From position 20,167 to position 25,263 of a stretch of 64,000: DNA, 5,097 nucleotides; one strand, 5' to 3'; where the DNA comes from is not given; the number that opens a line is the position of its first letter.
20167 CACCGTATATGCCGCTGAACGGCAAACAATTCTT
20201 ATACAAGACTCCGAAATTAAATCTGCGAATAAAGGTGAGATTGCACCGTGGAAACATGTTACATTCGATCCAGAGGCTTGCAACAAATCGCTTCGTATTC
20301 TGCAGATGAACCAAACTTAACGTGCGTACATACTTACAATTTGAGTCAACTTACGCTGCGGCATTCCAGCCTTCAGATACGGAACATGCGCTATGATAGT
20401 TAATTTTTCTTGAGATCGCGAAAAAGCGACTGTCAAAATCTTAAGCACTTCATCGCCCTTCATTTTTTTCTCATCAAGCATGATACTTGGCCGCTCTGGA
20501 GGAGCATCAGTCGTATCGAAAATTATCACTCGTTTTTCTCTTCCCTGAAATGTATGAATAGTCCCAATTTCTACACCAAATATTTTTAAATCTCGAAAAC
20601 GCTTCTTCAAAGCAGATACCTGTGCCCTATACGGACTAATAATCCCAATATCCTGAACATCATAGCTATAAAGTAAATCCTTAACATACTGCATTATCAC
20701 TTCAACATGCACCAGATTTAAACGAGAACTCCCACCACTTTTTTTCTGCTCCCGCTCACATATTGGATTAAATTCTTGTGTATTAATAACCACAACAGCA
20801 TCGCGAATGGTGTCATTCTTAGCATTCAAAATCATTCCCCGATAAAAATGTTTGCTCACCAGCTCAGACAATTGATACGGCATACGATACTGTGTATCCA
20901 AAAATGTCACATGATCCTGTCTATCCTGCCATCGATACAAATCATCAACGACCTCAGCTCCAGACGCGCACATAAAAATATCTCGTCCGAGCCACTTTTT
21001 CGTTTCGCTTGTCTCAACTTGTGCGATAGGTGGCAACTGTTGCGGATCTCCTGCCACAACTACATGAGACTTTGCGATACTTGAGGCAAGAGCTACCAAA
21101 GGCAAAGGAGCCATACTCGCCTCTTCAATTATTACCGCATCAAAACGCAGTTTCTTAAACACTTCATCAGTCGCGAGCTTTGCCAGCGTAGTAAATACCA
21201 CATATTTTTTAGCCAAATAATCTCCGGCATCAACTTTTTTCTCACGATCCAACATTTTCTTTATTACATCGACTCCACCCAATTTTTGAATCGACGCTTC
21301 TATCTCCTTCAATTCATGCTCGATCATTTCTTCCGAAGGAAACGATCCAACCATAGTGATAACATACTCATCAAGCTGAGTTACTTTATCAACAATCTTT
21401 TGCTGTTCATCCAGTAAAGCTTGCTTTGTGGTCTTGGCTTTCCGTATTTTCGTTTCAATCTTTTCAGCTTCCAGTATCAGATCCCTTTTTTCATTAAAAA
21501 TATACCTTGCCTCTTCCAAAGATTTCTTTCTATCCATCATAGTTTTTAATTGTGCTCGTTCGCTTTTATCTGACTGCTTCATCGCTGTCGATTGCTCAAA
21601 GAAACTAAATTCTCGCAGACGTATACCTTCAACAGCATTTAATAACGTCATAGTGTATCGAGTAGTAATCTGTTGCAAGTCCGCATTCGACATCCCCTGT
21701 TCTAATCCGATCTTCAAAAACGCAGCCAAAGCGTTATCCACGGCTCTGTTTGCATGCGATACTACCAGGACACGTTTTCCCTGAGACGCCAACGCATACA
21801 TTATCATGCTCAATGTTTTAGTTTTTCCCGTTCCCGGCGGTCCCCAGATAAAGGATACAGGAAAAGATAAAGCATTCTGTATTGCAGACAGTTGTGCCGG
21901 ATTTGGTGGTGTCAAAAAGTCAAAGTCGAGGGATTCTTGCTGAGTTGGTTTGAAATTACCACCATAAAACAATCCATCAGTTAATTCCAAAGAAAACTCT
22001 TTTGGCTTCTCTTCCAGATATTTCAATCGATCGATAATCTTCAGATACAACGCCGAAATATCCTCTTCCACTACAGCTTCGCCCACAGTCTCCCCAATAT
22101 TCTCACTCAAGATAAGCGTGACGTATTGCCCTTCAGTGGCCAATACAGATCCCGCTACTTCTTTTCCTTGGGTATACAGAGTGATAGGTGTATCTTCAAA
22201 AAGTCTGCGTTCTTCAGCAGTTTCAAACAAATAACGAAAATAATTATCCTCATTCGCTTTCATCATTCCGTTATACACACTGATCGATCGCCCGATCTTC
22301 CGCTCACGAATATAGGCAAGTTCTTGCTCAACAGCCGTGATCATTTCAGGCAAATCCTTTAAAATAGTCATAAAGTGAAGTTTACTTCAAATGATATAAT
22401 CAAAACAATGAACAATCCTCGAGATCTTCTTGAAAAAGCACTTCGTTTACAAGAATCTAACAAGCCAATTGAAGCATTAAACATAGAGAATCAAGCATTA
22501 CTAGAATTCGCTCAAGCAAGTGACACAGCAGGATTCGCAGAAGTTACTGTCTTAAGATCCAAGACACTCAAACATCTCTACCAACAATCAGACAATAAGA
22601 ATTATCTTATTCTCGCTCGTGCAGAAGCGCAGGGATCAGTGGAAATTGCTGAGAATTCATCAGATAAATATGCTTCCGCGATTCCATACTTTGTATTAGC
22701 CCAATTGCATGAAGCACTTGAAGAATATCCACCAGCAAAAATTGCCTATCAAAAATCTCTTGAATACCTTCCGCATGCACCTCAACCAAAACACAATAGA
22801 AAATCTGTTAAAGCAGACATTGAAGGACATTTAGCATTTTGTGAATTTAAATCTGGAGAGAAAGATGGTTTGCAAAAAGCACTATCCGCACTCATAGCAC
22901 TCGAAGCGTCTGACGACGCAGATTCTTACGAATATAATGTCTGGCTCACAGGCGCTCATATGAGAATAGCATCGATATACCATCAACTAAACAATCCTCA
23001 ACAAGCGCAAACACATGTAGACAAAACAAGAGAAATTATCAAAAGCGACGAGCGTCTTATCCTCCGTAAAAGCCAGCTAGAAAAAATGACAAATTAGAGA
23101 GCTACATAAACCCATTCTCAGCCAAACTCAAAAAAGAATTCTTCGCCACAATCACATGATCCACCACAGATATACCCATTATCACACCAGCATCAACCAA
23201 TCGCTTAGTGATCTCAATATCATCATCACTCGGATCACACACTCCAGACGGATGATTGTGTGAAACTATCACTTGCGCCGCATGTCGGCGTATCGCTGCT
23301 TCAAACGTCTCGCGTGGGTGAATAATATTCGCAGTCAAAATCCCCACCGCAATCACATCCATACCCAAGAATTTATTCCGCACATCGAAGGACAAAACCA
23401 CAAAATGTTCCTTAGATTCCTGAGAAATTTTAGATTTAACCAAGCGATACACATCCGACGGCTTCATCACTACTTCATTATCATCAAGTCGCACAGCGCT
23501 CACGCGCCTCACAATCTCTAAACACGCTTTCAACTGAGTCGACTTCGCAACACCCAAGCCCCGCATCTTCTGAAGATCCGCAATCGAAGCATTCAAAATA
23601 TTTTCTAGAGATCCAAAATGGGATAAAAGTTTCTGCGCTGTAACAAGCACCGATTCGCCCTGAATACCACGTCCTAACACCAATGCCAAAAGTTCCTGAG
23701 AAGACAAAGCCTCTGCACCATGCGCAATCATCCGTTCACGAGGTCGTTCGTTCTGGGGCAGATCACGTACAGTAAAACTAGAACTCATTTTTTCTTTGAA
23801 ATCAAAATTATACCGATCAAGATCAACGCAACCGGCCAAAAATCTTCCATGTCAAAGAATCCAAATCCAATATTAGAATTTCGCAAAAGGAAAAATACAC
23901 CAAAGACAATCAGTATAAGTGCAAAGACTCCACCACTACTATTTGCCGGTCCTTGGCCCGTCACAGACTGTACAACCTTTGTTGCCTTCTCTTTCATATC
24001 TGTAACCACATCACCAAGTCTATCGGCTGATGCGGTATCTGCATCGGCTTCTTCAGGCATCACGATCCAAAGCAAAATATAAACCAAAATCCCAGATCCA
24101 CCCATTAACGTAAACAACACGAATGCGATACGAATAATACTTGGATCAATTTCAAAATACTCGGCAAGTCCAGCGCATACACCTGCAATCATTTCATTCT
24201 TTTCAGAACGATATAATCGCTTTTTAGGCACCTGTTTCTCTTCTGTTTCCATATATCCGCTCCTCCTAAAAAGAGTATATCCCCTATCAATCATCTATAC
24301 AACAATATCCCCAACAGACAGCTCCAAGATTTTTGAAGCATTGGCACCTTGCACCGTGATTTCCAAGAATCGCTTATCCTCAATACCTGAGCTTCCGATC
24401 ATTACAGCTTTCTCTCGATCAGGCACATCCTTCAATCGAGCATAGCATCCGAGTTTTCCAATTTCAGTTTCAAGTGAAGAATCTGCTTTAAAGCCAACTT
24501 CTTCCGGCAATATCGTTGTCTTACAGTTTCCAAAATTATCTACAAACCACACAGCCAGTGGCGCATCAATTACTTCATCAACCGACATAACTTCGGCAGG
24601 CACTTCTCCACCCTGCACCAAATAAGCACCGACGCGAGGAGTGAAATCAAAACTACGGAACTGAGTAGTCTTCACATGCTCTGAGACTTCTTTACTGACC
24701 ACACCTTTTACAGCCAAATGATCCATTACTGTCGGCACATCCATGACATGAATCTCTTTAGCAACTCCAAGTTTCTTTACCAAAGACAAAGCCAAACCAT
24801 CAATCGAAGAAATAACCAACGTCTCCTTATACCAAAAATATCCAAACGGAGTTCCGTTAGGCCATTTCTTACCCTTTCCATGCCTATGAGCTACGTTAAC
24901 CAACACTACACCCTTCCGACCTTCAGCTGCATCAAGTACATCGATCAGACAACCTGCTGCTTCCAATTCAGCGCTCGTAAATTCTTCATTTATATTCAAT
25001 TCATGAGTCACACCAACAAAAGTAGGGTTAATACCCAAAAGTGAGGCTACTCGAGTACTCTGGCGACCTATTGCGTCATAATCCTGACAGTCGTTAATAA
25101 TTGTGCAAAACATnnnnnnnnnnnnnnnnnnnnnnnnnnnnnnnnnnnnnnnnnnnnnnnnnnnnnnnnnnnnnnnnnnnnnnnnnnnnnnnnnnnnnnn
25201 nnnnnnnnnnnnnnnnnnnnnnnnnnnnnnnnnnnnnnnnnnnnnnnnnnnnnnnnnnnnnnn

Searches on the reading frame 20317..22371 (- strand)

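Call 39: search_protein_families(library=pfam, proteins=[window:20317-22371:-], max_evalue=0.0001)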
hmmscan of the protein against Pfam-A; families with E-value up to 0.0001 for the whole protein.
window:20317-22371:- (684 aa): 6 families
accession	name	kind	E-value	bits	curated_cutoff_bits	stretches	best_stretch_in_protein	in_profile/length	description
PF13086.12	AAA_11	-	5.9e-31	108.6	27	1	157-449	3-253/257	AAA domain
PF13087.12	AAA_12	-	1.7e-29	103.2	27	1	482-662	10-193/195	AAA domain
PF13245.12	AAA_19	-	1e-15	58.5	25.1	1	160-450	1-133/134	AAA domain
PF13604.12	AAA_30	-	2.3e-14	54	27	1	157-216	3-63/191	AAA domain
PF04851.21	ResIII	-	4.3e-06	27.2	22.5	1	158-226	6-81/164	Type III restriction enzyme, res subunit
PF05127.21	NAT10_TcmA_helicase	-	6.6e-06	26.6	22.7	0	175-268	2-88/176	RNA cytidine acetyltransferase NAT10/TcmA, helicase domain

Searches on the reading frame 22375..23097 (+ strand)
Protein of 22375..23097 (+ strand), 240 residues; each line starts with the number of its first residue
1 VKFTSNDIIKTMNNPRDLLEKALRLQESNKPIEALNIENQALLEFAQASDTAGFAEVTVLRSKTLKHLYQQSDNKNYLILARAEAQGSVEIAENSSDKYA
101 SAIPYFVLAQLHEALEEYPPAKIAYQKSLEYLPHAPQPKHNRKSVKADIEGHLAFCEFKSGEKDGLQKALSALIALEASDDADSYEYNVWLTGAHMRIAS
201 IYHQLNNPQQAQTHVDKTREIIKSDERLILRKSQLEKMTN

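Call 39: search_protein_families(library=pfam, proteins=[window:22375-23097:+], max_evalue=0.0001)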
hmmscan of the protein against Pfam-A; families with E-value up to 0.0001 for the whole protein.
window:22375-23097:+ (240 aa): 4 families
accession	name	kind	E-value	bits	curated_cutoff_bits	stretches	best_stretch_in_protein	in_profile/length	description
PF13424.12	TPR_12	-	9.1e-08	32.6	30.1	0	81-130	22-73/77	Tetratricopeptide repeat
PF07719.23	TPR_2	-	7.8e-07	29.2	27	0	105-134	4-33/34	Tetratricopeptide repeat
PF00515.34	TPR_1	-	5.1e-06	26.5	27.8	0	105-133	4-32/34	Tetratricopeptide repeat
PF13181.12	TPR_8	-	2e-05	24.9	25.7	0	194-213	3-22/34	Tetratricopeptide repeat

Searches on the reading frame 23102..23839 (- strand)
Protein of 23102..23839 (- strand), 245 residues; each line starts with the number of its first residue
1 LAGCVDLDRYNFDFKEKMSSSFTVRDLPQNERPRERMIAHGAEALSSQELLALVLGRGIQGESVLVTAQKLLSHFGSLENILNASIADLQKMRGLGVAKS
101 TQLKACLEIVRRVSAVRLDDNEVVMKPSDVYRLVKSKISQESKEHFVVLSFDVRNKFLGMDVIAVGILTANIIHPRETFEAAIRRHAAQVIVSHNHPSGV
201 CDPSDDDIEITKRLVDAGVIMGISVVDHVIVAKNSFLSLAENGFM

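Call 39: search_protein_families(library=pfam, proteins=[window:23102-23839:-], max_evalue=0.0001)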
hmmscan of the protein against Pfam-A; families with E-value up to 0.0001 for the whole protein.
window:23102-23839:- (245 aa): 3 families
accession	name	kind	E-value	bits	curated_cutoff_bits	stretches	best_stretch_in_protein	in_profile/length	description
PF04002.20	RadC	-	2e-38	131.5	22.1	1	126-243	3-120/121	RadC-like JAB domain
PF20582.4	UPF0758_N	-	5.1e-25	87.8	27.1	1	24-100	1-76/77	UPF0758 N-terminal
PF14520.12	HHH_5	-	2.1e-05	25.4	27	1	67-104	14-52/57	Helix-hairpin-helix domain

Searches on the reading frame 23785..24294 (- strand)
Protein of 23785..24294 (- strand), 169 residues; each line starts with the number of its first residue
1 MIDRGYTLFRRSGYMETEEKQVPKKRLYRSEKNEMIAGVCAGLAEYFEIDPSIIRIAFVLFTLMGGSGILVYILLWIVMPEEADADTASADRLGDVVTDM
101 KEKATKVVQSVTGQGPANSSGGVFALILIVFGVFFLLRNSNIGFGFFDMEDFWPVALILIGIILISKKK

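Call 39: search_protein_families(library=pfam, proteins=[window:23785-24294:-], max_evalue=0.0001)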
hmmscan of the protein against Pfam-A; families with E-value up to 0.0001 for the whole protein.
window:23785-24294:- (169 aa): 3 families
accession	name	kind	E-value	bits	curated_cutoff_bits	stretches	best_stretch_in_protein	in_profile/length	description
PF04024.17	PspC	-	2.4e-28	98.1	25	1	25-82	1-58/58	PspC domain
PF18917.5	LiaI-LiaF-like_TM1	-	2.7e-09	37.4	27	1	123-165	2-42/42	LiaI-LiaF-like transmembrane region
PF22570.1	LiaF-TM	-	5.2e-07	30.9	27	1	123-167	1-44/98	LiaF transmembrane domain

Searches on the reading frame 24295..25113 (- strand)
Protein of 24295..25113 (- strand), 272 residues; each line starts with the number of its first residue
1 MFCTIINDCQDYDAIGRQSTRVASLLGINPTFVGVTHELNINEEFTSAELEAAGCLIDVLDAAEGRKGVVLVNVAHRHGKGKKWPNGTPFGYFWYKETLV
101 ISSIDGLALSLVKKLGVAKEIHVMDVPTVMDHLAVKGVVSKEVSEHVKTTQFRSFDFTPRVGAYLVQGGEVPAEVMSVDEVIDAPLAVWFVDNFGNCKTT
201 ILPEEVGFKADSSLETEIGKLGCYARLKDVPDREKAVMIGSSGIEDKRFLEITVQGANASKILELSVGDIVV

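Call 39: search_protein_families(library=pfam, proteins=[window:24295-25113:-], max_evalue=0.0001)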
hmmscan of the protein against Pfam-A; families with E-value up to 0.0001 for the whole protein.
window:24295-25113:- (272 aa): 1 family
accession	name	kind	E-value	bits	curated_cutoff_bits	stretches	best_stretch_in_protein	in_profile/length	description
PF20257.3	SAM_HAT_C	-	3.1e-07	31.1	25.5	1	188-271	3-83/84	SAM hydroxide adenosyltransferase C-terminal domain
